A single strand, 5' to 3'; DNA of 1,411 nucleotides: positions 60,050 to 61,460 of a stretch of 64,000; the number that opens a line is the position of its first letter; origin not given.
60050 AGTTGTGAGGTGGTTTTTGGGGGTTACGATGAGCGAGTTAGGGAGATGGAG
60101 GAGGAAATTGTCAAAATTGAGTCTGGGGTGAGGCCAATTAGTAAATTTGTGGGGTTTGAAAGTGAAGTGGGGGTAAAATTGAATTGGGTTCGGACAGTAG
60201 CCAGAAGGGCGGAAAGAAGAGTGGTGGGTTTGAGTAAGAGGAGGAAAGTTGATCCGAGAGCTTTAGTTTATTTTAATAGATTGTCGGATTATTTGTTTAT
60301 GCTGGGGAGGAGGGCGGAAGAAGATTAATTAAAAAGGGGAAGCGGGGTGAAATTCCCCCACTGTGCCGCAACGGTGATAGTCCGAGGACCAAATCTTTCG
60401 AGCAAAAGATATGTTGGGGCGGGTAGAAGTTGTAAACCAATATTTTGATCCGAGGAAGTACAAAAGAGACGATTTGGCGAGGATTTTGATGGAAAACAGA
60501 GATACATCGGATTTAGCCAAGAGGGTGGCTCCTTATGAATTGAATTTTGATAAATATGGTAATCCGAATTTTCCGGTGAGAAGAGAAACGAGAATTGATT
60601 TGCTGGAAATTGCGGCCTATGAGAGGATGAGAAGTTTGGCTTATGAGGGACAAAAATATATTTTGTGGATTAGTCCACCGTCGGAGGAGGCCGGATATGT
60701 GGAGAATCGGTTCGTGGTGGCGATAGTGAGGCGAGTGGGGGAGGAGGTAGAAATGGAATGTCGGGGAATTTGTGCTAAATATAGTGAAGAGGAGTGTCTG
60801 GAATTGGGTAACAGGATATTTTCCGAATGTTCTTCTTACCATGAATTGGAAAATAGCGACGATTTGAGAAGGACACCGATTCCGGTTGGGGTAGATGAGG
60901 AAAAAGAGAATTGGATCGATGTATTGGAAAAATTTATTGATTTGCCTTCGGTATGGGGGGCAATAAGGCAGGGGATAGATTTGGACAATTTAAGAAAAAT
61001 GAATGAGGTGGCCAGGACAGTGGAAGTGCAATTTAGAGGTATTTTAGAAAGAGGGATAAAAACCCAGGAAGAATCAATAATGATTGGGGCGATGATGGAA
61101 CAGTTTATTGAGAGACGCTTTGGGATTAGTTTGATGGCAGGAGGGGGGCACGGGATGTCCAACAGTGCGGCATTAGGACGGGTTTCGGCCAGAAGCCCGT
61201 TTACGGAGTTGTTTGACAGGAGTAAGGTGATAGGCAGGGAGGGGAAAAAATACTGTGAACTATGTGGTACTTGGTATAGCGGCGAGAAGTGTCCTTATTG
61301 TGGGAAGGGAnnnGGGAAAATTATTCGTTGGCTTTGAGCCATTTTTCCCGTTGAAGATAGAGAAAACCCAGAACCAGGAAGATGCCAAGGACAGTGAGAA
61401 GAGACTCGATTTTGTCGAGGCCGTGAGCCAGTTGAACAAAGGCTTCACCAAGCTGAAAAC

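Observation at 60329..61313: Candidate cobalamin-riboswitch-like element between the pduO-type adenosyltransferase and an uncharacterised Zn-ribbon protein, downstream of nrdR-nrdJ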

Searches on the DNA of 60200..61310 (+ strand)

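Call 4: search_rna_families(source=window, start=60200, end=60600, threshold=evalue, max_evalue=10, show_alignments=3)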
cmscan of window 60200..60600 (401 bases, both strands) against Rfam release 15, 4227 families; matches with E-value up to 10: 2.
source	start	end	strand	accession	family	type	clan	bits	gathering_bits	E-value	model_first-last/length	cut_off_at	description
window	60321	60397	+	RF01689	AdoCbl-II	Cis-reg; riboswitch;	CL00101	52.4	36.5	4.3e-12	1-81/81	no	AdoCbl-II (Cobalamin/B12) riboswitch aptamer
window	60345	60384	+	RF00050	FMN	Cis-reg; riboswitch;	-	14.2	66.2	0.82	17-121/138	no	FMN riboswitch aptamer (RFN element)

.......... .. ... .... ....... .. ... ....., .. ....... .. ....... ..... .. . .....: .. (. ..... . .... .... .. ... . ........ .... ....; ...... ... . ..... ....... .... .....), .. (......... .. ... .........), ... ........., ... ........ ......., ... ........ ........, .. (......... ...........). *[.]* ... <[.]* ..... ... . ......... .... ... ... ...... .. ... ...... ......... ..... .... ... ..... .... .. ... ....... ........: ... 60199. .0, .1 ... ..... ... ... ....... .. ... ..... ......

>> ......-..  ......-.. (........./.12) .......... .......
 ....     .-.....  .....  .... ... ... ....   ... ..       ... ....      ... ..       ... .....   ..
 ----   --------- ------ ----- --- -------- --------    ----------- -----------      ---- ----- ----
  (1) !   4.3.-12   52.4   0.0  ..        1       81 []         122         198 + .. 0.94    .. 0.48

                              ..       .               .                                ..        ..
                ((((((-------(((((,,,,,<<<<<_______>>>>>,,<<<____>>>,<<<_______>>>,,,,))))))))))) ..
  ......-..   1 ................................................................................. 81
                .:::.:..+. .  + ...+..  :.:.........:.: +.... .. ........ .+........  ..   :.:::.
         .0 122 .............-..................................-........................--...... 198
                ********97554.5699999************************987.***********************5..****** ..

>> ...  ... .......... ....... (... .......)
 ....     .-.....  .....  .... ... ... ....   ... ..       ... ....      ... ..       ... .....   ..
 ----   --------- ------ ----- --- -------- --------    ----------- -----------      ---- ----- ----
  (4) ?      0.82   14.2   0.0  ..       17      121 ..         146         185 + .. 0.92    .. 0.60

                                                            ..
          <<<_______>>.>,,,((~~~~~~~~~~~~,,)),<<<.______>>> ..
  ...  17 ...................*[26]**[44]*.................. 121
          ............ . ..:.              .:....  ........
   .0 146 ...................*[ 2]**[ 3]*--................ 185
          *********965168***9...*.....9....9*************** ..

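Call 13: search_rna_families(sources=[L001, L002, L003, L004, L005, L006, L007], threshold=evalue, max_evalue=1, show_alignments=6)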
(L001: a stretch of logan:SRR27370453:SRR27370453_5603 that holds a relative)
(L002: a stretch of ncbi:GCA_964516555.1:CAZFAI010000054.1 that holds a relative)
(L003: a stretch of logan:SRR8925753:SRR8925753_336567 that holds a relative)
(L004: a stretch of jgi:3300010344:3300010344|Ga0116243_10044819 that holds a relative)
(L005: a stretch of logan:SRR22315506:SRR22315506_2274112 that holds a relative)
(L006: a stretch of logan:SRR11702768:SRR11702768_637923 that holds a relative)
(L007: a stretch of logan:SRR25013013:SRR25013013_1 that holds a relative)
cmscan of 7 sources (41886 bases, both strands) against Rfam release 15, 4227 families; matches with E-value up to 1: 9.
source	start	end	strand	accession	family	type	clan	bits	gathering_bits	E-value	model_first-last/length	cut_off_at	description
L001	5910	5989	+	RF01689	AdoCbl-II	Cis-reg; riboswitch;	CL00101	55.6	36.5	4.6e-11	1-81/81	no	AdoCbl-II (Cobalamin/B12) riboswitch aptamer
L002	973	1052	+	RF01689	AdoCbl-II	Cis-reg; riboswitch;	CL00101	55.6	36.5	4.6e-11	1-81/81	no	AdoCbl-II (Cobalamin/B12) riboswitch aptamer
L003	25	104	+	RF01689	AdoCbl-II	Cis-reg; riboswitch;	CL00101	55.6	36.5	4.6e-11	1-81/81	no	AdoCbl-II (Cobalamin/B12) riboswitch aptamer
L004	1741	1817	+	RF01689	AdoCbl-II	Cis-reg; riboswitch;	CL00101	48.6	36.5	6.8e-09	1-81/81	no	AdoCbl-II (Cobalamin/B12) riboswitch aptamer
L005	297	373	+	RF01689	AdoCbl-II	Cis-reg; riboswitch;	CL00101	48.6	36.5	6.8e-09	1-81/81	no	AdoCbl-II (Cobalamin/B12) riboswitch aptamer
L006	257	333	+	RF01689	AdoCbl-II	Cis-reg; riboswitch;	CL00101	48.6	36.5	6.8e-09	1-81/81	no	AdoCbl-II (Cobalamin/B12) riboswitch aptamer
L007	5879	5945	+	RF01689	AdoCbl-II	Cis-reg; riboswitch;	CL00101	41.3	36.5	1.2e-06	1-81/81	no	AdoCbl-II (Cobalamin/B12) riboswitch aptamer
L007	8249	8369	-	RF02048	STnc30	Gene; sRNA;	-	29.1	120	0.78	1-132/132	no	Salmonella enterica conserved region STnc30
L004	938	1002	-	RF02594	NsiR9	Gene; sRNA;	-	26.1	90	0.15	1-123/123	no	Nitrogen stress-induced RNA 9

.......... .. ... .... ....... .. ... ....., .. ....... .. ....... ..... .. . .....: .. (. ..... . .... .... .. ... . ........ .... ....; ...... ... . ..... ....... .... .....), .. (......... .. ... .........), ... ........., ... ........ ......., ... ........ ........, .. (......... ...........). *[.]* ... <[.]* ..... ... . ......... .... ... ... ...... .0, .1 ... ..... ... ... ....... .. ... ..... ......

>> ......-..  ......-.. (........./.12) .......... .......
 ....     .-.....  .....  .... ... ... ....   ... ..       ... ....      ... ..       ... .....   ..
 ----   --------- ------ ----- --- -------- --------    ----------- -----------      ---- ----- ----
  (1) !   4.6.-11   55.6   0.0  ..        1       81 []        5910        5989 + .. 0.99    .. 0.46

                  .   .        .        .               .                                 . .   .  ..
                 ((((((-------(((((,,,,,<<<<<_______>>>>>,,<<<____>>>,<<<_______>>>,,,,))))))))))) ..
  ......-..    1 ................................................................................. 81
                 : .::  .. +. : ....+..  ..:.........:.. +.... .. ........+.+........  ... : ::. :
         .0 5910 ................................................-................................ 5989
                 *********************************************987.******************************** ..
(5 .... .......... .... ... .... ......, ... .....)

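Call 43: search_rna_families(sources=[L009, L011, L012, L013, L014, L020, L025, L038, L039, L042, L059, L060, L073, L076, L078], threshold=gathering)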
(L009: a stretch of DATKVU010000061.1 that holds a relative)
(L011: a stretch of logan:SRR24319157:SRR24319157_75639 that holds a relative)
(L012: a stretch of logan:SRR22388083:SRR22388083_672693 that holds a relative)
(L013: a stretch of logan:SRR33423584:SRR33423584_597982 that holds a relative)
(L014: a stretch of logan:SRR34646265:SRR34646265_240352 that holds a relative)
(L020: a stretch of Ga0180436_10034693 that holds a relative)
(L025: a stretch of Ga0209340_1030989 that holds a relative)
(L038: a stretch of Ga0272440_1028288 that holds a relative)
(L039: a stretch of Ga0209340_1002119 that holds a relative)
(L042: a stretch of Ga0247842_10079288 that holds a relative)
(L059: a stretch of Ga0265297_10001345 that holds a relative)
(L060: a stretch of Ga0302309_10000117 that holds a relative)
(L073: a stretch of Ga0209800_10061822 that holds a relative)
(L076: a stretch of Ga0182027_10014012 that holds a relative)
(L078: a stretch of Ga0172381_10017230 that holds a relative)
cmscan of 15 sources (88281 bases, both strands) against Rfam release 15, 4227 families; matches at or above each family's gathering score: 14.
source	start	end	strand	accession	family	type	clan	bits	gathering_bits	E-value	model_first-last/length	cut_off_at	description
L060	761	839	+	RF01689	AdoCbl-II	Cis-reg; riboswitch;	CL00101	48.5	36.5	1.5e-08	1-81/81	no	AdoCbl-II (Cobalamin/B12) riboswitch aptamer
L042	1000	1078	-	RF01689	AdoCbl-II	Cis-reg; riboswitch;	CL00101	47.7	36.5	2.7e-08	1-81/81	no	AdoCbl-II (Cobalamin/B12) riboswitch aptamer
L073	389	467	-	RF01689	AdoCbl-II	Cis-reg; riboswitch;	CL00101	47.7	36.5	2.7e-08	1-81/81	no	AdoCbl-II (Cobalamin/B12) riboswitch aptamer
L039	4666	4743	-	RF01689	AdoCbl-II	Cis-reg; riboswitch;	CL00101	47.4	36.5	3.4e-08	1-81/81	no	AdoCbl-II (Cobalamin/B12) riboswitch aptamer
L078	3759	3836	+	RF01689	AdoCbl-II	Cis-reg; riboswitch;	CL00101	44.8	36.5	2.1e-07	1-81/81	no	AdoCbl-II (Cobalamin/B12) riboswitch aptamer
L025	99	175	+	RF01689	AdoCbl-II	Cis-reg; riboswitch;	CL00101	42.9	36.5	8.3e-07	1-81/81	no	AdoCbl-II (Cobalamin/B12) riboswitch aptamer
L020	1754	1831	+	RF01689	AdoCbl-II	Cis-reg; riboswitch;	CL00101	42.7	36.5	9.7e-07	1-81/81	no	AdoCbl-II (Cobalamin/B12) riboswitch aptamer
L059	4621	4692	+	RF01689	AdoCbl-II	Cis-reg; riboswitch;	CL00101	42.4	36.5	1.2e-06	1-81/81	no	AdoCbl-II (Cobalamin/B12) riboswitch aptamer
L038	904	974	-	RF01689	AdoCbl-II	Cis-reg; riboswitch;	CL00101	41.5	36.5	2.3e-06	1-81/81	no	AdoCbl-II (Cobalamin/B12) riboswitch aptamer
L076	3485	3559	+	RF01689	AdoCbl-II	Cis-reg; riboswitch;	CL00101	40.6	36.5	4.2e-06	1-81/81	no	AdoCbl-II (Cobalamin/B12) riboswitch aptamer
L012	987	1041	+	RF01689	AdoCbl-II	Cis-reg; riboswitch;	CL00101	38.7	36.5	1.6e-05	17-72/81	no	AdoCbl-II (Cobalamin/B12) riboswitch aptamer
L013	81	251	+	RF00174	Cobalamin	Cis-reg; riboswitch;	CL00101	38.2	31.5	5.4e-06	1-189/189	no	Cobalamin riboswitch aptamer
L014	142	312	+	RF00174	Cobalamin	Cis-reg; riboswitch;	CL00101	38.2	31.5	5.4e-06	1-189/189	no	Cobalamin riboswitch aptamer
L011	3913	3984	+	RF01689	AdoCbl-II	Cis-reg; riboswitch;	CL00101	37.3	36.5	4.5e-05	1-81/81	no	AdoCbl-II (Cobalamin/B12) riboswitch aptamer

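Call 56: search_rna_families(sources=[L009, L079, L080, L081], threshold=evalue, max_evalue=1)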
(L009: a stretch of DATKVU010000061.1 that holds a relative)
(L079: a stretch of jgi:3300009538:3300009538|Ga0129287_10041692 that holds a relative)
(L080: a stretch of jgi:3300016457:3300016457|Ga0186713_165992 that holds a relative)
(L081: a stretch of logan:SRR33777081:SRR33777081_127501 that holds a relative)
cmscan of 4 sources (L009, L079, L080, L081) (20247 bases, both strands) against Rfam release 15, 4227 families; matches with E-value up to 1: 9.
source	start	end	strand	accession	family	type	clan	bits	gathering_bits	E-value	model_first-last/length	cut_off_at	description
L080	6165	6238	-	RF00005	tRNA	Gene; tRNA;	CL00001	68.8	29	2.2e-13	1-71/71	no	tRNA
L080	6245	6317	-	RF00005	tRNA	Gene; tRNA;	CL00001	66.1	29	1.1e-12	1-71/71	no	tRNA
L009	4388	4534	+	RF01482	AdoCbl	Cis-reg; riboswitch;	CL00101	41.9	50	8.3e-05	1-149/149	no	AdoCbl (Cobalamin/B12) riboswitch aptamer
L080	6213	6270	-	RF02553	YrlA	Gene; sRNA;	-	26.6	69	0.059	30-81/114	no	Y RNA-like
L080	6164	6238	+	RF04354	Plastid-ycf2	Cis-reg;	-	24.3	65.7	0.41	1-75/75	no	Plastid-ycf2 5UTR RNA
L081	37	78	+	RF01689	AdoCbl-II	Cis-reg; riboswitch;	CL00101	23.9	36.5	0.14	24-66/81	no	AdoCbl-II (Cobalamin/B12) riboswitch aptamer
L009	5438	5515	-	RF01952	SOX2OT_exon2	Gene; lncRNA;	-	21.7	45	0.4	1-69/69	no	SOX2 overlapping transcript exon 2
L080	4947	5125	+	RF00174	Cobalamin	Cis-reg; riboswitch;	CL00101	20.3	31.5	0.17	1-189/189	no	Cobalamin riboswitch aptamer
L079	452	665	+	RF00174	Cobalamin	Cis-reg; riboswitch;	CL00101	17.7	31.5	0.95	1-189/189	no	Cobalamin riboswitch aptamer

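Call 72: search_rna_families(sources=[L082, L083], threshold=evalue, max_evalue=1, show_alignments=2)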
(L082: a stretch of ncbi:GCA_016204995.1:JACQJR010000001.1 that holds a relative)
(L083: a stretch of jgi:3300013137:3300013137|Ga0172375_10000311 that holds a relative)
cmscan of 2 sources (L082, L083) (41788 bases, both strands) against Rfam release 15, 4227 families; matches with E-value up to 1: 2.
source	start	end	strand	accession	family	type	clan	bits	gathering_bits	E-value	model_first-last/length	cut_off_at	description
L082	9903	9976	+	RF01689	AdoCbl-II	Cis-reg; riboswitch;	CL00101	41.7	36.5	9.2e-07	1-81/81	no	AdoCbl-II (Cobalamin/B12) riboswitch aptamer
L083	9913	9988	+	RF01689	AdoCbl-II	Cis-reg; riboswitch;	CL00101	38.6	36.5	8.2e-06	1-81/81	no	AdoCbl-II (Cobalamin/B12) riboswitch aptamer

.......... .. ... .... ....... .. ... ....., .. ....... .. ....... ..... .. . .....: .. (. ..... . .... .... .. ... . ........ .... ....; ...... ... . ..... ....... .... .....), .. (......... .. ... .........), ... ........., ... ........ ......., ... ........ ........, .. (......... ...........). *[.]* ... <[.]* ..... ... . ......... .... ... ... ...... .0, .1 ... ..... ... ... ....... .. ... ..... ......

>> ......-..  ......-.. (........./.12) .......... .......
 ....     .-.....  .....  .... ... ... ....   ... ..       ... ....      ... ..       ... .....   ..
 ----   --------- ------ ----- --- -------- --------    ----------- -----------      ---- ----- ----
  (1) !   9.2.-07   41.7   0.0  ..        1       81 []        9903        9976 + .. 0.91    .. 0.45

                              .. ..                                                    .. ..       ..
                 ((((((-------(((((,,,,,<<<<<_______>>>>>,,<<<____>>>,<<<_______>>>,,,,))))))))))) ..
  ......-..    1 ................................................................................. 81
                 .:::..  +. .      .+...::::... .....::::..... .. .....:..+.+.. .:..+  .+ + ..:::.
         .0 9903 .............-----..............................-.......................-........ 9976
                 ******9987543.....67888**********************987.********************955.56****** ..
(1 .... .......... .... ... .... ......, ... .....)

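Call 82: build_rna_model(alignment_id=A6, structure=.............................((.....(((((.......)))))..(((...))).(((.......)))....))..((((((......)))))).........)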
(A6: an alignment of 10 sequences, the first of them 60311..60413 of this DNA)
Model R1 built from alignment A6 (10 sequences, 113 columns); structure: as given.
model positions 105; base pairs 19; branch points 3; effective number of sequences 1.91; information 0.591 bits per position. Calibrated on 0.2 Mb of random sequence (short: E-values are rough).
structure used (alignment columns):
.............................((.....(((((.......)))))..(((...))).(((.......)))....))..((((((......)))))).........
